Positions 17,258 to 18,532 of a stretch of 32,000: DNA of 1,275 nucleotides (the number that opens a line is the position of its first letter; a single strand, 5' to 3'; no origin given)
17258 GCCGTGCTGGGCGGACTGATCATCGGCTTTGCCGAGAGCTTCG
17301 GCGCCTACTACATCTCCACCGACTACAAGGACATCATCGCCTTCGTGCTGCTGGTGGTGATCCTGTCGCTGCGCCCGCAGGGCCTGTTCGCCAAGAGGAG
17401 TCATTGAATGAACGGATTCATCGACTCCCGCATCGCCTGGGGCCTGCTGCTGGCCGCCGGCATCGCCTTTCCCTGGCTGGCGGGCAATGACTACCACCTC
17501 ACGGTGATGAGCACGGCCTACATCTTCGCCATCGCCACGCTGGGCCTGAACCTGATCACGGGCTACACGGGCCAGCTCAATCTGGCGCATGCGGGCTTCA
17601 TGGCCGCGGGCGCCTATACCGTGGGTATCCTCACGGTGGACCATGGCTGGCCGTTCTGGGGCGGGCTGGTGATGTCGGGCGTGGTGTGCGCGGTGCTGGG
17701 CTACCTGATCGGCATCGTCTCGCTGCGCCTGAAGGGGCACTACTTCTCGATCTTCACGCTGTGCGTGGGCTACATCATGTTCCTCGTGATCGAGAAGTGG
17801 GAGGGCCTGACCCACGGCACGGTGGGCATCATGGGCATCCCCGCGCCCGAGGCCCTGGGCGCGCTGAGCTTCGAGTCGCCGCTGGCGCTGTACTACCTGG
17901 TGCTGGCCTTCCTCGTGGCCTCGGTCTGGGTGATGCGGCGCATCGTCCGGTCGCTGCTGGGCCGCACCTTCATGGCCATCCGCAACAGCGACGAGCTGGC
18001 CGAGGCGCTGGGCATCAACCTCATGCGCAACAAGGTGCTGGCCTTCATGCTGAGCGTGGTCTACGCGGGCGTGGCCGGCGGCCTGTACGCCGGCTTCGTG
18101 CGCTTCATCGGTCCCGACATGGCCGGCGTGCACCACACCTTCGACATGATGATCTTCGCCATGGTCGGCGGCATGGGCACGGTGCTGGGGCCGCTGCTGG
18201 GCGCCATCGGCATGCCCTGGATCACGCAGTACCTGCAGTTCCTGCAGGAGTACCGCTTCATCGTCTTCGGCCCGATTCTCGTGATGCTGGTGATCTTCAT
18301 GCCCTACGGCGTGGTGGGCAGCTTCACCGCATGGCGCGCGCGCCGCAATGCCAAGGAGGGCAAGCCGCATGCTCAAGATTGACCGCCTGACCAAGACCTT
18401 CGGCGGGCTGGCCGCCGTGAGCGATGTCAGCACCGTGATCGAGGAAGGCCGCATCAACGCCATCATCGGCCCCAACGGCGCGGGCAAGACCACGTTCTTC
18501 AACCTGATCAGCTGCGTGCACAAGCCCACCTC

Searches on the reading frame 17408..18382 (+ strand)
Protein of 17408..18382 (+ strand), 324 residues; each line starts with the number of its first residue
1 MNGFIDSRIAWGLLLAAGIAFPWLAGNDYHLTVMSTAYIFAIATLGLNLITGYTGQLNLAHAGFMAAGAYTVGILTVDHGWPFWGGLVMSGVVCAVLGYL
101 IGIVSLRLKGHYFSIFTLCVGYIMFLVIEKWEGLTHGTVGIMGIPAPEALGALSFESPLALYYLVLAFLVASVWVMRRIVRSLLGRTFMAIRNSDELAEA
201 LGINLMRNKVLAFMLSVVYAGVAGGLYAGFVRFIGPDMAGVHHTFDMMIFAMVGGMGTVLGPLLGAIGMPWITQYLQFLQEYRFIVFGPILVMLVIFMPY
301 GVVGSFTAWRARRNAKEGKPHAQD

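Call 88: search_protein_families(library=pfam, proteins=[window:17408-18382:+], max_evalue=0.00001)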
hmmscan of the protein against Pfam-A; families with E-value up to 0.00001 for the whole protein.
window:17408-18382:+ (324 aa): 1 family
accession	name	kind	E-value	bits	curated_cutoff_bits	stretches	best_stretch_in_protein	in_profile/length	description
PF02653.21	BPD_transp_2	-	6.9e-41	140.6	26.8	1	31-293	3-267/269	Branched-chain amino acid transport system / permease component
